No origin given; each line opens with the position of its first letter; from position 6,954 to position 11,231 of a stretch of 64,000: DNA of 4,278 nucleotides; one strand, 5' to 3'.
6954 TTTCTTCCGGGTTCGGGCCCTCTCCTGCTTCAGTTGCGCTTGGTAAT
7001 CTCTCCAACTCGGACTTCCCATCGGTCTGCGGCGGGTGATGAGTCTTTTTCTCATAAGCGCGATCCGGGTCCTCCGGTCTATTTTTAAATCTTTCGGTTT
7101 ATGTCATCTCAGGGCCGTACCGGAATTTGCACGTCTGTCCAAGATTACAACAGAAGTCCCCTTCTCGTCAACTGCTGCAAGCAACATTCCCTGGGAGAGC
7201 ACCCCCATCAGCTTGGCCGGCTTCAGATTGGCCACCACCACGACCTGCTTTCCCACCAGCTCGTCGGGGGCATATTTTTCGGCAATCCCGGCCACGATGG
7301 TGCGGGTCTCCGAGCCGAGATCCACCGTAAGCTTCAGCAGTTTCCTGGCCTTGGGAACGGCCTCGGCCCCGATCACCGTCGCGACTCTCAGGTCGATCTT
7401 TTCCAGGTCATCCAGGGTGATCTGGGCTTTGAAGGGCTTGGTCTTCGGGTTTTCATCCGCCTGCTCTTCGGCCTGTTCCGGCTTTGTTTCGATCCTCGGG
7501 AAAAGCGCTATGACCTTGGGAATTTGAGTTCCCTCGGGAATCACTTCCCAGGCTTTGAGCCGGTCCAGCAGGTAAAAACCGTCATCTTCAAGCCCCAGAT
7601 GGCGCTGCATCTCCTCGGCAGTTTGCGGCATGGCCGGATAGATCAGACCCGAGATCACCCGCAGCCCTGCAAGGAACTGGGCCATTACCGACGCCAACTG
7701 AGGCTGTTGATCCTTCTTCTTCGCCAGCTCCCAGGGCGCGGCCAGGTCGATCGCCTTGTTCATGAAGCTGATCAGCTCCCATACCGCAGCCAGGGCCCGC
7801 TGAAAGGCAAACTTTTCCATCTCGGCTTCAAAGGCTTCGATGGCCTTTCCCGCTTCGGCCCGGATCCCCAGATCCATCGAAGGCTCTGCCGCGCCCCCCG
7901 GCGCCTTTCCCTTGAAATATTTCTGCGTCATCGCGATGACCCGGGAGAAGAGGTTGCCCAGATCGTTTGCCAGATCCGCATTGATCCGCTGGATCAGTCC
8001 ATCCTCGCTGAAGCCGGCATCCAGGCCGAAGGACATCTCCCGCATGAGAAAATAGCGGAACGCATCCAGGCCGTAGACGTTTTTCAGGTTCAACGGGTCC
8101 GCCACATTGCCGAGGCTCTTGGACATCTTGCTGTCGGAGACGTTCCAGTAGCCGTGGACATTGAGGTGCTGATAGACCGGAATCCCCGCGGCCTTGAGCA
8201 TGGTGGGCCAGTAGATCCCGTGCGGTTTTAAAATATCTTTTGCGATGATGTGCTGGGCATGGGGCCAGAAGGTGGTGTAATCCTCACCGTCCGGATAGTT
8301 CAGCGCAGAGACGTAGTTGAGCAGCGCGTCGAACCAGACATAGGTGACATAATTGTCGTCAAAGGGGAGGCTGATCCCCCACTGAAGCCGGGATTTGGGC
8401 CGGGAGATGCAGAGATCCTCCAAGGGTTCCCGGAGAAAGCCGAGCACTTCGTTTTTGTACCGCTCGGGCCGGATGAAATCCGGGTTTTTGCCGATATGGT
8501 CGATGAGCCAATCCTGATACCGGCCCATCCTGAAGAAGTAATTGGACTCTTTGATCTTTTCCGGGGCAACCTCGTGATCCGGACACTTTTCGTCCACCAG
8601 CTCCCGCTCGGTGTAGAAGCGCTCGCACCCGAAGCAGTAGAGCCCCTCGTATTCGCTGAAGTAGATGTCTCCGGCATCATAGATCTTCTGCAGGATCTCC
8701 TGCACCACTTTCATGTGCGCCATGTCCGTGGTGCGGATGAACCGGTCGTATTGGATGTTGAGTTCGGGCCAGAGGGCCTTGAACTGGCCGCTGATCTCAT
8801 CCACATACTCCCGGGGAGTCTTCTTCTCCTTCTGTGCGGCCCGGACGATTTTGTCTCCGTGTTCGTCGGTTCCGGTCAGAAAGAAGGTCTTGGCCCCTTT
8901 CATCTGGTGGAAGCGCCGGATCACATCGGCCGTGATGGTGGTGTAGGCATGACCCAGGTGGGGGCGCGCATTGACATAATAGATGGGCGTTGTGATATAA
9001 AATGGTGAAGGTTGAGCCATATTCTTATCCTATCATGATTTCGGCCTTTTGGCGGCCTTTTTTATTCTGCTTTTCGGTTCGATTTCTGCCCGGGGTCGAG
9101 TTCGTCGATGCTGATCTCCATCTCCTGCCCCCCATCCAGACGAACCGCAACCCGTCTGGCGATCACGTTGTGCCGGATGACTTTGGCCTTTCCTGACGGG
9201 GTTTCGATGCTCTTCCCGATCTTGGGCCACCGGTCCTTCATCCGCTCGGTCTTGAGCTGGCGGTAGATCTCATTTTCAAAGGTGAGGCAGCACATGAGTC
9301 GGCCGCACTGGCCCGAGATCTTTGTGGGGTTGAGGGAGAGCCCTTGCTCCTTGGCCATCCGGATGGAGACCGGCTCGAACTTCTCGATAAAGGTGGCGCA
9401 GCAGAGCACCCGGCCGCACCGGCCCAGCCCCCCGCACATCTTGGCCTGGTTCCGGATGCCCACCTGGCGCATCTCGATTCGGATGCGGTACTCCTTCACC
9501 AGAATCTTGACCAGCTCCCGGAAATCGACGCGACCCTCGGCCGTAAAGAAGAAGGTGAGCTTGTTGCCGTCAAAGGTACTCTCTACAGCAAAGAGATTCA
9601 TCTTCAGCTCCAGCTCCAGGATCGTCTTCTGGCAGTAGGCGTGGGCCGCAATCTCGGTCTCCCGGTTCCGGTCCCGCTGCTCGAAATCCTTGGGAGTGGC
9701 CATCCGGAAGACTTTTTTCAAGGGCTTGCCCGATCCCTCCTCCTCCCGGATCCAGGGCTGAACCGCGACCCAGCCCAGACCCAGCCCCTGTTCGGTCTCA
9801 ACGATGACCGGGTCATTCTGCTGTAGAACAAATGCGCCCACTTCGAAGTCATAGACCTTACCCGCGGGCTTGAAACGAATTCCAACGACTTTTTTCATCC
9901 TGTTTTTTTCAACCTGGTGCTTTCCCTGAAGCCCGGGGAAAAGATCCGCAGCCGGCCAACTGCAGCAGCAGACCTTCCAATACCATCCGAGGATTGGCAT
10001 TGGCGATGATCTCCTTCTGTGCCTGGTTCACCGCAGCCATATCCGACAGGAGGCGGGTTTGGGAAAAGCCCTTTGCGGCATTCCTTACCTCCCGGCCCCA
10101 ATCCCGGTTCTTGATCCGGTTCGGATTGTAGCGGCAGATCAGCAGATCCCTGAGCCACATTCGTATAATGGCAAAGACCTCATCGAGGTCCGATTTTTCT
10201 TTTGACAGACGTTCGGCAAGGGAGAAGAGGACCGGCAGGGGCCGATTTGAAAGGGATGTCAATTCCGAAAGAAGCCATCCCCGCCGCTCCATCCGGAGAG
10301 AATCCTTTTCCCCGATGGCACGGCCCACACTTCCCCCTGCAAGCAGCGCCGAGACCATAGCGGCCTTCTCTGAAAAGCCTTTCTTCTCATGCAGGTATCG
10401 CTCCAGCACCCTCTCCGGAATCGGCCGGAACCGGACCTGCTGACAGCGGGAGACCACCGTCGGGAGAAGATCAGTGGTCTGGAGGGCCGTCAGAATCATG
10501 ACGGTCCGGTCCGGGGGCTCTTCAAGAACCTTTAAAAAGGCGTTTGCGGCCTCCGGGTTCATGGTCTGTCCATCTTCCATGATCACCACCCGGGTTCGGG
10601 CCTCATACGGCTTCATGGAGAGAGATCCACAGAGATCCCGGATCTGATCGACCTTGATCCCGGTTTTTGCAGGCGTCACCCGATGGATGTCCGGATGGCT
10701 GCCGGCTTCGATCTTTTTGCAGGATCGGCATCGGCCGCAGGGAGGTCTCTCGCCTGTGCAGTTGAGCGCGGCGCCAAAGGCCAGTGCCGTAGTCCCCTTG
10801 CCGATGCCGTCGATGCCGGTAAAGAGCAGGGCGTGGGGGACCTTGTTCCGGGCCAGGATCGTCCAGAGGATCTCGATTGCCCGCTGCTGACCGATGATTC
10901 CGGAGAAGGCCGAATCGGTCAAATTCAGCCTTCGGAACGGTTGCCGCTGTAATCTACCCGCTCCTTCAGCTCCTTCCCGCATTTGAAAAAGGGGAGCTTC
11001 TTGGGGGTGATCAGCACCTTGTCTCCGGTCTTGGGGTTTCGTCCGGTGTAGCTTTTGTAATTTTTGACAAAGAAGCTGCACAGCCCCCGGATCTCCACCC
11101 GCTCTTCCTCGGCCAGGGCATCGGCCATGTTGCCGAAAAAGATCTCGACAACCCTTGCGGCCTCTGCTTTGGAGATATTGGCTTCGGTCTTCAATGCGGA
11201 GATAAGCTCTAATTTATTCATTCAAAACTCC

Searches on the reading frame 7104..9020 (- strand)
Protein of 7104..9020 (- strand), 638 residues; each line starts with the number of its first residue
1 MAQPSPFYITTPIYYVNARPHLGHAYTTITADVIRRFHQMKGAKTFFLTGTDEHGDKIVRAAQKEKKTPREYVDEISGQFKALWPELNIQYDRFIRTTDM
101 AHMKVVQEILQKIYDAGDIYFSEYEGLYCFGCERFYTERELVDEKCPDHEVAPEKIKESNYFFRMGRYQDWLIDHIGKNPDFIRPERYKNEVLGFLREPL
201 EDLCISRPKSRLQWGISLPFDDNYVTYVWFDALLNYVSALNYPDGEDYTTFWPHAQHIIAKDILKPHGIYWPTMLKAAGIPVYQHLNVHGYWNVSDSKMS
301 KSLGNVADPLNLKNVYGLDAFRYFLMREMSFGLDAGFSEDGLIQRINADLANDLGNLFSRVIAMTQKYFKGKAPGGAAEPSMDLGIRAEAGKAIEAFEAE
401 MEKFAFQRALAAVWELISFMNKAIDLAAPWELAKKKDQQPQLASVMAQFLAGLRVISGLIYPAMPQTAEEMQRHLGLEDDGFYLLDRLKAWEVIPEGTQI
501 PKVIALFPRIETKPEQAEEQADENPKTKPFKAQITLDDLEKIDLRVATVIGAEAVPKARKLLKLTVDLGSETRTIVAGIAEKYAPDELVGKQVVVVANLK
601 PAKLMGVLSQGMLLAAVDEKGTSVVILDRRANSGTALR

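Call 61: search_protein_families(library=pfam, proteins=[window:7104-9020:-], max_evalue=0.00001)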
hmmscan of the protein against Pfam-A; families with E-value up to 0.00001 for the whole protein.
window:7104-9020:- (638 aa): 6 families
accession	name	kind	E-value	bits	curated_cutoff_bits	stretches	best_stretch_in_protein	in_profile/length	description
PF09334.17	tRNA-synt_1g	-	8.1e-103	344.6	20.1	2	153-361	176-390/391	tRNA synthetases class I (M)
PF01588.26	tRNA_bind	-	2.6e-28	98.4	27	1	544-635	1-95/96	Putative tRNA binding domain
PF00133.28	tRNA-synt_1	-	1.6e-25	90.2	22.7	2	6-220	24-245/414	tRNA synthetases class I (I, L, M and V)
PF01406.26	tRNA-synt_1e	-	1e-15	58.3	27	1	16-126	19-128/301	tRNA synthetases class I (C) catalytic domain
PF19303.5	Anticodon_3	-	6.5e-09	36.3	23.5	1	379-513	7-138/152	Anticodon binding domain of methionyl tRNA ligase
PF08264.19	Anticodon_1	-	1.9e-06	28.2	25.1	0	386-473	4-91/148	Anticodon-binding domain of tRNA ligase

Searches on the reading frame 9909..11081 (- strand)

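Call 61: search_protein_families(library=pfam, proteins=[window:9909-11081:-], max_evalue=0.00001)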
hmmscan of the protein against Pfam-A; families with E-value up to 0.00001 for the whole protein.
window:9909-11081:- (390 aa): 2 families
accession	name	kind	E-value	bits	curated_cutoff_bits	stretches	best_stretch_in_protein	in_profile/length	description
PF13177.12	DNA_pol3_delta2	-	5.8e-52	176.4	27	1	64-221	1-160/161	DNA polymerase III, delta subunit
PF09115.15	DNApol3-delta_C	-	1.7e-08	35.4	21.7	1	263-375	3-115/117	DNA polymerase III, delta subunit, C terminal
